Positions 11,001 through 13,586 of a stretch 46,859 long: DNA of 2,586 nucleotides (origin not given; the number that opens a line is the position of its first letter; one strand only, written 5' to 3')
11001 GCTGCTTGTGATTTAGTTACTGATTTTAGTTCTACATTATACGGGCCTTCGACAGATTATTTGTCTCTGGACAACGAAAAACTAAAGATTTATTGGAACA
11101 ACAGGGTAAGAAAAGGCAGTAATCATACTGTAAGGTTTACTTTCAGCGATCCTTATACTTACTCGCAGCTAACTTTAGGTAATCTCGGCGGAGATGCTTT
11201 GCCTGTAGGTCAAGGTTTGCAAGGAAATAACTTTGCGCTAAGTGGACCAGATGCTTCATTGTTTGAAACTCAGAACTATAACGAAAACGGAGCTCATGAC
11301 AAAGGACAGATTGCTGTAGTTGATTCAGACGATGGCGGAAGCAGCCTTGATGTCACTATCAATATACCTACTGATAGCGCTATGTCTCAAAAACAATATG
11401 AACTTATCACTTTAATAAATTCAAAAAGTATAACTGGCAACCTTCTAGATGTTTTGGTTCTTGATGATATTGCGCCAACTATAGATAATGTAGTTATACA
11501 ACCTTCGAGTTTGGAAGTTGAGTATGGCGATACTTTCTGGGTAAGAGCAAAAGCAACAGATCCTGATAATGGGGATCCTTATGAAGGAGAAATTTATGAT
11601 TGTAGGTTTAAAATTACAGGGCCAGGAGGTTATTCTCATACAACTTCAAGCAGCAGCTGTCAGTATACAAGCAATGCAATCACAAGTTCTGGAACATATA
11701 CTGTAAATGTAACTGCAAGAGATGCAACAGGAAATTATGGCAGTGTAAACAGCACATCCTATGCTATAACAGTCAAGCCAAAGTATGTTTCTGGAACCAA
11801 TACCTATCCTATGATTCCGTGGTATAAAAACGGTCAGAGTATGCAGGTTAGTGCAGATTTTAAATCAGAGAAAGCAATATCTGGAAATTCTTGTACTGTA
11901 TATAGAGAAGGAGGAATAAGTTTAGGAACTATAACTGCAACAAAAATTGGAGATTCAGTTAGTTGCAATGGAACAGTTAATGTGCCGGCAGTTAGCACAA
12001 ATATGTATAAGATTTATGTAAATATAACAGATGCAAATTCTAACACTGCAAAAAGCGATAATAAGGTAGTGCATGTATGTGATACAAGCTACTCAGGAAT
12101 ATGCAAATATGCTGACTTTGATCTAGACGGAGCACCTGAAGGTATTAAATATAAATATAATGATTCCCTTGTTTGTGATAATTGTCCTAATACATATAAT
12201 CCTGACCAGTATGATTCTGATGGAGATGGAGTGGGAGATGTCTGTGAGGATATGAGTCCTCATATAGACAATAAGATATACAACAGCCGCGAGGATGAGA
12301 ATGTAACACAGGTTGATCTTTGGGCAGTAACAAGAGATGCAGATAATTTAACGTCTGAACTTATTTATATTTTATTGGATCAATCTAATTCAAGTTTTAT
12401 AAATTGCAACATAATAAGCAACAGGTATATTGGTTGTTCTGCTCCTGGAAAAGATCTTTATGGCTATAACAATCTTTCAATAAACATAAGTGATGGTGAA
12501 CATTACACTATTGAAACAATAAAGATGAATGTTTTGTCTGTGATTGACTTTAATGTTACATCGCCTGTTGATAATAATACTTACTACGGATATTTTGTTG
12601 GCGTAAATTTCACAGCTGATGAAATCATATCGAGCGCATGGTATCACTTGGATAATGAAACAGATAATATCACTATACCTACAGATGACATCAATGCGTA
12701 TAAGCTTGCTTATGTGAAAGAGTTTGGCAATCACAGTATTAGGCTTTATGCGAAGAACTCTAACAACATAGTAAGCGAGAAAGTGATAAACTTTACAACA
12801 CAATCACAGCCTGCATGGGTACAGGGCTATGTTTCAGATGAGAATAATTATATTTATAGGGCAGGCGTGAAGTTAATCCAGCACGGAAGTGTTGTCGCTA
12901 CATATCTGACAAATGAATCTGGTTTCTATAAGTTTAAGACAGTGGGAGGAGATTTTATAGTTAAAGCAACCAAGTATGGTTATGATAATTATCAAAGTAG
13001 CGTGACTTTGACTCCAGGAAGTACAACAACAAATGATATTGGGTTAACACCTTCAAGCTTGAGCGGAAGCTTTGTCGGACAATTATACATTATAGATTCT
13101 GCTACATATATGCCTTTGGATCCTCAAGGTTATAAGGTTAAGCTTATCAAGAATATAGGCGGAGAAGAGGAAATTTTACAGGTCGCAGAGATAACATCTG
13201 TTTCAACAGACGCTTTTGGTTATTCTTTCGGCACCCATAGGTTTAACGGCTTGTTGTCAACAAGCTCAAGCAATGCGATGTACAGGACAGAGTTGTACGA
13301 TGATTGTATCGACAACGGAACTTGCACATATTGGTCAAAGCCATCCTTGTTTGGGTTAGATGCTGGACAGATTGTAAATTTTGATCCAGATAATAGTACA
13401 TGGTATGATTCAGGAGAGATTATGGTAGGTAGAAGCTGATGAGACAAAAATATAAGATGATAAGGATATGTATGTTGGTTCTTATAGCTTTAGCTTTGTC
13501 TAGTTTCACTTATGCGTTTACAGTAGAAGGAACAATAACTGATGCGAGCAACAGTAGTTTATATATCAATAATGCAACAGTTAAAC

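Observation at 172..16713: Translationally coupled surface module: AbrB-like protein, anchorless 4,362-aa secreted giant, type-I membrane partner with long cytoplasmic tail, coiled-coil protein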

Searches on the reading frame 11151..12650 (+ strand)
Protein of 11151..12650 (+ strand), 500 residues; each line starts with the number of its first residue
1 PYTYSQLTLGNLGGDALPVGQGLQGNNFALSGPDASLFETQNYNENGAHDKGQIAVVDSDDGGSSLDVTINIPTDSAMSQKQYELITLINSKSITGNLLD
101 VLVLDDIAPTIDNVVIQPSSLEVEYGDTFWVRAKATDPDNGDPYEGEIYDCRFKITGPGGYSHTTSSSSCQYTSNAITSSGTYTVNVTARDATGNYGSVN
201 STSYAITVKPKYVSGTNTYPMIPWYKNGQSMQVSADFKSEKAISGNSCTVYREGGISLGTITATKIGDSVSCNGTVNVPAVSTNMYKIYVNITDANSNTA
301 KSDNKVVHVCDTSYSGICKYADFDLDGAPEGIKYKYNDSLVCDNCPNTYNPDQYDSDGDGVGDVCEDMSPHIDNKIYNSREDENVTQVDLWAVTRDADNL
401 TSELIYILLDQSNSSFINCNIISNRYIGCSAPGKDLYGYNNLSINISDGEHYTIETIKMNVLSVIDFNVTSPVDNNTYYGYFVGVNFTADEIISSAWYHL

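Call 32: search_protein_families(library=pfam, proteins=[window:11151-12650:+], max_evalue=0.01)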
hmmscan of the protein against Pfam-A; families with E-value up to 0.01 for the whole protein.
window:11151-12650:+ (500 aa): 1 family
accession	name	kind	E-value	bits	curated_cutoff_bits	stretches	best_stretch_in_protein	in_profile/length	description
PF14190.11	DUF4313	-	0.0027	18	27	0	255-325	12-84/104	Domain of unknown function (DUF4313)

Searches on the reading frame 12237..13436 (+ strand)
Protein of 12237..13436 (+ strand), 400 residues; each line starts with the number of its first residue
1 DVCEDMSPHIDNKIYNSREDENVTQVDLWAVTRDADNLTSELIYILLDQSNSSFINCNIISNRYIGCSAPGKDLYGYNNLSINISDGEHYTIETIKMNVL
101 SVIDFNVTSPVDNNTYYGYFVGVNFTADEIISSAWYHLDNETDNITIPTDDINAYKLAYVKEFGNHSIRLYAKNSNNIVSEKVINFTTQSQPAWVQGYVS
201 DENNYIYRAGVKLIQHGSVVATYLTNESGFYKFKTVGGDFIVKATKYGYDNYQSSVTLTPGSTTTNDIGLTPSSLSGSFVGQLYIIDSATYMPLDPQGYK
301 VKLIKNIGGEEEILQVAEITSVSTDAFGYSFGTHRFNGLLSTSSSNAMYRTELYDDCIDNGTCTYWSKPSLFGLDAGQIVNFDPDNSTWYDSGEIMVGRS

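Call 11: search_protein_families(library=pfam, proteins=[window:12237-13436:+], max_evalue=10)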
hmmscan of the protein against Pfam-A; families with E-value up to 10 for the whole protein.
window:12237-13436:+ (400 aa): 3 families
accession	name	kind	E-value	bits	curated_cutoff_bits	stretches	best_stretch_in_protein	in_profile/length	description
PF13620.12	CarboxypepD_reg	-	1e-06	29.4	32.3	1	195-270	2-81/82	Carboxypeptidase regulatory-like domain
PF13715.12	CarbopepD_reg_2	-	8.7e-05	22.9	32.2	1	195-274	1-80/88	CarboxypepD_reg-like domain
PF17210.9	SdrD_B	-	0.045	14.4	29.7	1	206-249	24-67/112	SdrD B-like domain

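Call 34: find_homologous_proteins(query=window:12237-13436:+, max_evalue=0.001)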
Query window:12237-13436:+: 3165 candidates shared short words with the query, none scored E <= 0.001.

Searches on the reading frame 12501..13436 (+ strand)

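Call 32: search_protein_families(library=pfam, proteins=[window:12501-13436:+], max_evalue=0.01)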
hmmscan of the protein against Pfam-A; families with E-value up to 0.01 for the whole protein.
window:12501-13436:+ (312 aa): 2 families
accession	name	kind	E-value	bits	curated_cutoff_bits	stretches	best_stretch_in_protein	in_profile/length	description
PF13620.12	CarboxypepD_reg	-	6.7e-07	30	32.3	1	107-182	2-81/82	Carboxypeptidase regulatory-like domain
PF13715.12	CarbopepD_reg_2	-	7.1e-05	23.2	32.2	1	107-187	1-81/88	CarboxypepD_reg-like domain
